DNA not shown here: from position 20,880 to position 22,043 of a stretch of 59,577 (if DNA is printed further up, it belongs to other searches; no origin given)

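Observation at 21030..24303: KaiC-like ATPase + HTH regulator + DUF505: candidate uncharacterised signalling system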

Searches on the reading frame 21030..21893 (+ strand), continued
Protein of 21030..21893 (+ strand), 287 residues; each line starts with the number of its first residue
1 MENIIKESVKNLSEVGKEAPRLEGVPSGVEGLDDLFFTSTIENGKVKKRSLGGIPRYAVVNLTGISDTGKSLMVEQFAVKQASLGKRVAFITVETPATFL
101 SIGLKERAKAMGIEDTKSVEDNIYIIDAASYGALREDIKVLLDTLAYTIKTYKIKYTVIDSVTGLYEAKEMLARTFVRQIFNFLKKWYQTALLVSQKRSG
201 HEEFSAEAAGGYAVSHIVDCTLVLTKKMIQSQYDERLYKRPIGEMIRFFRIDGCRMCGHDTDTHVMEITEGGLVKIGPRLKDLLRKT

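Call 72: find_homologous_proteins(query=window:21030-21893:+, max_evalue=1e-20)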
Query window:21030-21893:+ (287 aa): 1556 proteins with E <= 1e-20 among 3557 candidates; the best 120 are listed.
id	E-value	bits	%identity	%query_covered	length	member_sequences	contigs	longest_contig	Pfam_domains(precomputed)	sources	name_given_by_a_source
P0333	1.1e-173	594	94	100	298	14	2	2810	PF06745.20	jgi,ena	-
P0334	3.6e-157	540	85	100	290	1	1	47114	PF06745.20,PF13481.13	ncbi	-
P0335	4.9e-157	539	85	100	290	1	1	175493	PF06745.20,PF13481.13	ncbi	-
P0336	8.9e-155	532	83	100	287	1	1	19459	PF06745.20,PF13481.13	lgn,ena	-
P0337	1.7e-154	531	83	100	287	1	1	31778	PF06745.20,PF13481.13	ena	-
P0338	2.2e-154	531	83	100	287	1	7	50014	PF06745.20,PF13481.13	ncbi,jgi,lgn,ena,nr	ncbi:MAG: KaiC domain-containing protein [Candidatus Hydrothermae bacterium]|nr:KaiC domain-containi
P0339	3.0e-154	530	83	100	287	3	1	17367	PF06745.20,PF13481.13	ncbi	-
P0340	3.1e-154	530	82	100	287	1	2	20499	PF06745.20,PF13481.13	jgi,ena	-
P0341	3.7e-154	530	83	100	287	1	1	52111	PF06745.20,PF13481.13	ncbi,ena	-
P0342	4.0e-154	530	83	100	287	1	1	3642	PF06745.20,PF13481.13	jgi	-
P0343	5.5e-154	529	82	100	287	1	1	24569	PF06745.20,PF13481.13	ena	-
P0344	1.6e-153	528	82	100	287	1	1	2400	PF06745.20,PF13481.13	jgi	-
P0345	7.9e-153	525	82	100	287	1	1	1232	PF06745.20,PF13481.13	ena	-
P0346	9.5e-153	525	82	100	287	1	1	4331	PF06745.20,PF13481.13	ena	-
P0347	7.9e-152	522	81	100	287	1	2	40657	PF06745.20,PF13481.13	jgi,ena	-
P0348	2.5e-145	501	81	96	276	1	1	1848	PF06745.20,PF13481.13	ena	-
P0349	2.4e-142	491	76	99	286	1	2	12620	PF06745.20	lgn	-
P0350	3.5e-142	491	76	99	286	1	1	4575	PF06745.20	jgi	-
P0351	2.3e-141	488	76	99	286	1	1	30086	PF06745.20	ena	-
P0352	3.2e-141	487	76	99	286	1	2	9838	PF06745.20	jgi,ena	-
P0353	3.6e-141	487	75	99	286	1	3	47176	PF06745.20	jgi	-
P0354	4.1e-141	487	75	99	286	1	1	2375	PF06745.20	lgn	-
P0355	4.2e-141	487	76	99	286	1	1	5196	PF06745.20,PF13481.13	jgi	-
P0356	5.9e-141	487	76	99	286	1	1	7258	PF06745.20,PF13481.13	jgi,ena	-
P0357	6.2e-141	487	76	99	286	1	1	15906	PF06745.20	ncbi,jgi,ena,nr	ncbi:MAG: KaiC domain-containing protein [Candidatus Hydrothermota bacterium]|nr:MAG: KaiC domain-co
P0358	7.1e-141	486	76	97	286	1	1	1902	PF06745.20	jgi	-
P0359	8.5e-141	486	76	99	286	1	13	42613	PF06745.20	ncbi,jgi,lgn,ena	-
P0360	9.7e-141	486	76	97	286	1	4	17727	PF06745.20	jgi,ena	-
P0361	1.1e-140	486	76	99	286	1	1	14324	PF06745.20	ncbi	-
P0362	1.6e-140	485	76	99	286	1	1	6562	PF06745.20,PF13481.13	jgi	-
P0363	2.0e-140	485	75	99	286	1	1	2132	PF06745.20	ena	-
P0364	2.1e-140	485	75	99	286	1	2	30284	PF06745.20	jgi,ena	-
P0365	2.1e-140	485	75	99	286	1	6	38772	PF06745.20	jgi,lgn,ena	-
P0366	2.8e-140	484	75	99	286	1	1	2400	PF06745.20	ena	-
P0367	4.2e-140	484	76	99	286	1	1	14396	PF06745.20,PF13481.13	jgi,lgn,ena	-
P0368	5.6e-140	483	75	99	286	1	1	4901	PF06745.20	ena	-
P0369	1.8e-139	482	75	99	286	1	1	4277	PF06745.20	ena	-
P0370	3.9e-138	477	74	97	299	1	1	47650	PF06745.20,PF13481.13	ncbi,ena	-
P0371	5.0e-138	477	74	97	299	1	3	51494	PF06745.20,PF13481.13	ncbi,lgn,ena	-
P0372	7.3e-138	476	74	97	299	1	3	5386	PF06745.20,PF13481.13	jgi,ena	-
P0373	1.7e-137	475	74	99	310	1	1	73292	PF06745.20,PF08423.18,PF13481.13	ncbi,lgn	-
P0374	1.7e-137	475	73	97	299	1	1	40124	PF06745.20,PF13481.13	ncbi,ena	-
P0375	1.7e-136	472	74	97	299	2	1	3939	PF06745.20,PF13481.13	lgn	-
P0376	1.2e-135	469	61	72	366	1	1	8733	PF06745.20,PF13481.13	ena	-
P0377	1.4e-134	466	72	97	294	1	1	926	PF06745.20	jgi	jgi:KaiC domain protein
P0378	2.9e-134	465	73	96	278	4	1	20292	PF06745.20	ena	-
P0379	5.6e-134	464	70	97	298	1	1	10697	PF06745.20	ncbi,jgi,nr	ncbi:MAG: KaiC domain-containing protein [Thermotogae bacterium]|nr:KaiC domain-containing protein [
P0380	8.9e-134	463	72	97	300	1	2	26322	PF06745.20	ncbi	-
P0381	2.1e-133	462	73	96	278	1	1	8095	PF06745.20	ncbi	-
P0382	2.5e-133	462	75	98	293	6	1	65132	PF06745.20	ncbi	-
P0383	4.2e-133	461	73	96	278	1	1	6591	PF06745.20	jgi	-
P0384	5.4e-133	460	73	96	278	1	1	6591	PF06745.20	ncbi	-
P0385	1.6e-132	459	73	99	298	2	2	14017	PF06745.20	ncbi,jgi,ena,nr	ncbi:MAG: KaiC domain-containing protein [Candidatus Hydrothermota bacterium]|nr:MAG: KaiC domain-co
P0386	2.4e-132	458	73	96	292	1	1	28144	PF06745.20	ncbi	-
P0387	3.8e-132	458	71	97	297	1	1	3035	PF06745.20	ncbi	-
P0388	7.9e-132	457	73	99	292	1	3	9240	PF06745.20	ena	-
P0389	2.7e-131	455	71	99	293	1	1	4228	PF06745.20,PF13481.13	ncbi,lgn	-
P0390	4.5e-131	454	73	98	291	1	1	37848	PF06745.20,PF13481.13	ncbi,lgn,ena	-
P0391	1.0e-130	453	72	98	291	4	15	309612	PF06745.20,PF08423.18,PF13481.13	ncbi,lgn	ncbi:MAG: KaiC domain-containing protein [candidate division WOR-3 bacterium]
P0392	1.2e-130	453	71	99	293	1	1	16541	PF06745.20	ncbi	-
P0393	1.9e-130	452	72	98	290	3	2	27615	PF06745.20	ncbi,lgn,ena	-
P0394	4.3e-130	451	72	99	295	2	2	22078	PF06745.20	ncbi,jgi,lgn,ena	-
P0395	5.5e-130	451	72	99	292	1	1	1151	PF06745.20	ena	-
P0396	1.3e-129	449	70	97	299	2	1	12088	PF06745.20,PF13481.13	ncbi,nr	ncbi:MAG: KaiC domain-containing protein [Thermotogae bacterium]|nr:KaiC domain-containing protein [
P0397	8.5e-129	447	69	98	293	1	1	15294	PF06745.20,PF13481.13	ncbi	-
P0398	4.1e-128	444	71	99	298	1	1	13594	PF06745.20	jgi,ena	-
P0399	2.3e-127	442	70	99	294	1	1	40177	PF06745.20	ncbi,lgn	-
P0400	3.0e-127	442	71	99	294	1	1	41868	PF06745.20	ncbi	-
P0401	7.6e-127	440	71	99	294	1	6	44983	PF06745.20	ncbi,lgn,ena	-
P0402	1.5e-126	439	69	96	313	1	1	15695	PF06745.20,PF13481.13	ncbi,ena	-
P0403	1.6e-126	439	69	98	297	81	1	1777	PF06745.20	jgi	-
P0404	2.1e-126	439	70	99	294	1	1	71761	PF06745.20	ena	-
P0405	3.1e-126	438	71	96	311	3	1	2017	PF06745.20,PF13481.13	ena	-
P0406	4.5e-126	438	76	89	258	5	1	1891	PF06745.20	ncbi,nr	ncbi:MAG TPA: KaiC domain-containing protein, partial [candidate division WOR-3 bacterium]|nr:KaiC d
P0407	1.8e-125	436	69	99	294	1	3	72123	PF06745.20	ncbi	-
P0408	3.5e-125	435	70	99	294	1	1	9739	PF06745.20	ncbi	-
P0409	9.8e-125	433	67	99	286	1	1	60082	PF06745.20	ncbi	-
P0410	2.9e-124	432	69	99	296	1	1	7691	PF06745.20,PF13481.13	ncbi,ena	-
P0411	3.3e-124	432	72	98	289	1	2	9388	PF06745.20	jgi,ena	jgi:KaiC domain protein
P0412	4.3e-124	431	69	97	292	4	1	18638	PF06745.20,PF13481.13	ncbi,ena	-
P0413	6.3e-124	431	71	98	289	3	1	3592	PF06745.20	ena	-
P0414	8.7e-124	430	71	97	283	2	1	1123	PF06745.20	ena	-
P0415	8.9e-124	430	71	97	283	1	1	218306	PF06745.20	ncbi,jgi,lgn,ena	-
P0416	1.5e-123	430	70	97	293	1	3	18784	PF06745.20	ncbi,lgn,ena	-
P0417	1.9e-123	429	70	98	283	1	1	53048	PF06745.20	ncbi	-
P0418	2.5e-123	429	70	97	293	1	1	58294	PF06745.20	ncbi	-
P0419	2.6e-123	429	69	97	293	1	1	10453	PF06745.20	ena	-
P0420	3.5e-123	428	69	97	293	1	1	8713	PF06745.20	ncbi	ncbi:KaiC domain-containing protein [Aquifex sp.]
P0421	3.5e-123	428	68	99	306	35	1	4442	PF06745.20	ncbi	-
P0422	3.5e-123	428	69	97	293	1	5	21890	PF06745.20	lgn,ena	-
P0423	4.2e-123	428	71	98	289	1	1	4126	PF06745.20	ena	-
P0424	5.1e-123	428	70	98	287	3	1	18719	PF06745.20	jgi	-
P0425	6.3e-123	427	69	97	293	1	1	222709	PF06745.20,PF13481.13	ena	-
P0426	7.5e-123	427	69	97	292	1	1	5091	PF06745.20,PF13481.13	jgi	-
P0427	9.3e-123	427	69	97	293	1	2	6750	PF06745.20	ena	-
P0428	9.3e-123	427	69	97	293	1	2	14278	PF06745.20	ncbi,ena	-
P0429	9.3e-123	427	67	97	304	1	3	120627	PF06745.20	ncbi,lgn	-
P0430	1.1e-122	427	68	97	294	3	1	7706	PF06745.20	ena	-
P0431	1.4e-122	426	67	99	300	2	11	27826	PF06745.20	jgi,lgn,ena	jgi:KaiC domain protein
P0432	1.4e-122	426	67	100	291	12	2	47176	PF06745.20,PF13481.13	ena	-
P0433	1.6e-122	426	70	97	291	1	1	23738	PF06745.20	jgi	-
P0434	3.0e-122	425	66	99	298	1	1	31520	PF06745.20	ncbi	-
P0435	3.0e-122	425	66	99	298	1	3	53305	PF06745.20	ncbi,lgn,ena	-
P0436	3.2e-122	425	68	95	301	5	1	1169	PF06745.20,PF13481.13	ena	-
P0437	3.3e-122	425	69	97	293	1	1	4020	PF06745.20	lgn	-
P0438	3.8e-122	425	70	98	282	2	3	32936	PF06745.20,PF13481.13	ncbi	-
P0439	3.8e-122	425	68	97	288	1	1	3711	PF06745.20,PF13481.13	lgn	-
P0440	3.9e-122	425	69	97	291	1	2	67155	PF06745.20,PF13481.13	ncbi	-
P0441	4.9e-122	425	68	97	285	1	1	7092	PF06745.20,PF13481.13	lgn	-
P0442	6.6e-122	424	69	97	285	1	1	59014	PF06745.20,PF13481.13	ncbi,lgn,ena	-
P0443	7.1e-122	424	69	97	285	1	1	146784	PF06745.20,PF13481.13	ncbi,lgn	-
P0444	7.3e-122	424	68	97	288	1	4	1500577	PF06745.20,PF13481.13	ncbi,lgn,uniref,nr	ncbi:putative circadian clock protein, KaiC [Thermocrinis albus DSM 14484]|uniref:Putative circadian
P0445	7.9e-122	424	65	99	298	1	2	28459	PF06745.20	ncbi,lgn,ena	-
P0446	9.2e-122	424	68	95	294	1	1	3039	PF06745.20,PF08423.18,PF13481.13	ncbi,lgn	-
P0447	1.1e-121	423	65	99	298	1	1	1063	PF06745.20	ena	-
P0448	1.2e-121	423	67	97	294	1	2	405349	PF06745.20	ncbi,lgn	ncbi:KaiC domain-containing protein [Aquifex pyrophilus]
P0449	1.2e-121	423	67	98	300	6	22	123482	PF06745.20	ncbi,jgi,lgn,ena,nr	ncbi:KaiC domain protein, AF_0795 family [Candidatus Kryptobacter tengchongensis]|nr:KaiC domain-con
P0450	1.3e-121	423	69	97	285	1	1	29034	PF06745.20,PF13481.13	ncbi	ncbi:MAG: KaiC domain-containing protein [Aquificaceae bacterium]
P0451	2.1e-121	422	65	99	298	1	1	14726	PF06745.20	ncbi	-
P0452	3.6e-121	422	66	99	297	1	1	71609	PF06745.20,PF13481.13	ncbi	-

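Call 73: find_encoding_contigs(protein=P0444, flank=7000, max_places=1)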
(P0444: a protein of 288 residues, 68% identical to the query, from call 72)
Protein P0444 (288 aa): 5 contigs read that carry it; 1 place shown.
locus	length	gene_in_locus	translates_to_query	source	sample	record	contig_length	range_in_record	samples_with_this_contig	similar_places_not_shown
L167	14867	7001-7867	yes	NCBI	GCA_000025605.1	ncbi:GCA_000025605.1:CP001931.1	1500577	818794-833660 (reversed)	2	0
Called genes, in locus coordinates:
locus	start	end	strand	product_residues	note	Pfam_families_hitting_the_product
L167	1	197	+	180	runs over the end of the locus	PF00132:Hexapep (weak), PF21711:DCTN5, PF25084:LbH_EIF2B, PF25087:GMPPB_C (weak), PF00132:Hexapep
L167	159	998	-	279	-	PF00892:EamA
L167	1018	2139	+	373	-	PF00266:Aminotran_5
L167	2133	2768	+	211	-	PF00300:His_Phos_1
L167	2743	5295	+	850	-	PF00515:TPR_1 (faint), PF07719:TPR_2 (faint), PF07721:TPR_4 (faint), PF12895:ANAPC3 (faint), PF13181:TPR_8 (faint), PF09976:TPR_21 (weak), PF14559:TPR_19 (weak), PF13174:TPR_6, +4 more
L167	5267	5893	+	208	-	PF01618:MotA_ExbB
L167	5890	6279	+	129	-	PF02472:ExbD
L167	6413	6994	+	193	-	PF02698:DUF218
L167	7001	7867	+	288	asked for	PF06745:ATPase, PF13481:AAA_25 (weak)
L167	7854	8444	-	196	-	PF06508:QueC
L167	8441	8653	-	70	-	PF09527:ATPase_gene1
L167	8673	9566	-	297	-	PF00551:Formyl_trans_N, PF02911:Formyl_trans_C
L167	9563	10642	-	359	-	PF00953:Glycos_transf_4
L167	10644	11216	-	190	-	PF09936:Methyltrn_RNA_4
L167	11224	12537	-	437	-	PF00072:Response_reg, PF00158:Sigma54_activat, PF01078:Mg_chelatase (faint), PF14532:Sigma54_activ_2, PF07728:AAA_5, PF25601:AAA_lid_14, PF02954:HTH_8 (faint)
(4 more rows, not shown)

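Call 74: find_encoding_contigs(protein=P0449, flank=7000, max_places=1)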
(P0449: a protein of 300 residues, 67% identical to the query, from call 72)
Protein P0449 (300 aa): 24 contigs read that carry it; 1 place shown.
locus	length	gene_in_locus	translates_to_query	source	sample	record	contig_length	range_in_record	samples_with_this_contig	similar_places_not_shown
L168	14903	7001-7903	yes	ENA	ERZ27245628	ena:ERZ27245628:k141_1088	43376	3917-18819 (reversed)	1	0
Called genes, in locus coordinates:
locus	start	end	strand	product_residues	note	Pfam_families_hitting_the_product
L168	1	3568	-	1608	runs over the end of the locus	PF01364:Peptidase_C25, PF13860:FlgD_ig (faint)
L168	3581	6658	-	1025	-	PF00270:DEAD (faint), PF07517:SecA_DEAD, PF01043:SecA_PP_bind, PF21090:P-loop_SecA, PF07516:SecA_SW, PF02810:SEC-C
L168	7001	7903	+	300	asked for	PF06745:ATPase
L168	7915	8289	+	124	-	-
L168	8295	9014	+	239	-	PF00072:Response_reg, PF00512:HisKA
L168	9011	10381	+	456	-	PF00072:Response_reg, PF07724:AAA_2 (faint), PF00158:Sigma54_activat, PF01078:Mg_chelatase (faint), PF14532:Sigma54_activ_2, PF07728:AAA_5 (weak), PF25601:AAA_lid_14, PF02954:HTH_8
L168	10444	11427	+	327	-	PF08032:SpoU_sub_bind, PF00588:SpoU_methylase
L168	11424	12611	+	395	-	PF01546:Peptidase_M20, PF07687:M20_dimer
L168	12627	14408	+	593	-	PF02386:TrkH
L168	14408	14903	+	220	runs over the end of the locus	PF02254:TrkA_N, PF03446:NAD_binding_2 (weak), PF13460:NAD_binding_10 (weak), PF02080:TrkA_C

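Call 82: search_protein_families(library=pfam, proteins=[L159:9426-12614:+, L113:6900-10313:+, L092:9235-9951:+, L093:6121-6654:+, L133:8914-9969:+, L103:2-1432:+], max_evalue=0.00001)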
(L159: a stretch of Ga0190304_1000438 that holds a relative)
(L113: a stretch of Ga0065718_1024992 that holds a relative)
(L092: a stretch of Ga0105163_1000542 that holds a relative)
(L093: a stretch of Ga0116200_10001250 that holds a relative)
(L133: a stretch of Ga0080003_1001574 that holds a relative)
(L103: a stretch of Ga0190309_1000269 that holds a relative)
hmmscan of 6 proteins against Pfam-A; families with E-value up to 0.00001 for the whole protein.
L159:9426-12614:+ (1063 aa): 5 families
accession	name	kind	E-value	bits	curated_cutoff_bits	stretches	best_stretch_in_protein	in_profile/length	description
PF01131.25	Topoisom_bac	-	2.5e-72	244.6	35.1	2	763-1052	108-409/411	DNA topoisomerase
PF01751.28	Toprim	-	5.6e-18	65.3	23.1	1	515-666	2-95/96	Toprim domain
PF00270.35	DEAD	-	3.6e-15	56.5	26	1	59-236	2-161/167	DEAD/DEAH box helicase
PF04851.21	ResIII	-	1.8e-09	38.1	22.5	1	56-194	3-134/164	Type III restriction enzyme, res subunit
PF00271.37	Helicase_C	-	1.4e-08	35.4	23.5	0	98-171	14-73/110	Helicase conserved C-terminal domain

L113:6900-10313:+ (1138 aa): 5 families
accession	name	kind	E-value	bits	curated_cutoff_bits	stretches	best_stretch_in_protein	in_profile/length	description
PF02463.25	SMC_N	-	5.4e-46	157.2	40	2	2-137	1-135/220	RecF/RecN/SMC N terminal domain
PF13476.12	AAA_23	-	1.2e-13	52.6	27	1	5-276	1-185/201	AAA domain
PF13175.12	AAA_15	-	3.8e-12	47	32.1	1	1-377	1-288/374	AAA ATPase domain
PF13304.12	AAA_21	-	1.1e-10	42.6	27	1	26-165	1-145/304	AAA domain, putative AbiEii toxin, Type IV TA system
PF13555.12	AAA_29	-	5.9e-07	29.6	27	1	4-49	2-47/61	P-loop containing region of AAA domain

L092:9235-9951:+ (239 aa): 2 families
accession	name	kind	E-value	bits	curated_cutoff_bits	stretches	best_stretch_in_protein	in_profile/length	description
PF00072.30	Response_reg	-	2.3e-21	76.4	30.2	1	10-113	1-100/111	Response regulator receiver domain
PF00512.31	HisKA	-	9.3e-12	45.3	26.9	1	155-210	6-61/66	His Kinase A (phospho-acceptor) domain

L093:6121-6654:+ (178 aa): 1 family
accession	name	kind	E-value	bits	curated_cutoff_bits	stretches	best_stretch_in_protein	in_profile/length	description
PF07998.17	Peptidase_M54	-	2e-30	106.7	24.4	1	44-172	60-193/194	Peptidase family M54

L133:8914-9969:+ (352 aa): 0 families

L103:2-1432:+ (477 aa): 2 families
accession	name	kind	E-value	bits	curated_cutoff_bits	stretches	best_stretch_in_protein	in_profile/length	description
PF01131.25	Topoisom_bac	-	4.2e-89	299.8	35.1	1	82-466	2-410/411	DNA topoisomerase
PF01751.28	Toprim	-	9.1e-12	45.4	23.1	1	11-66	39-95/96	Toprim domain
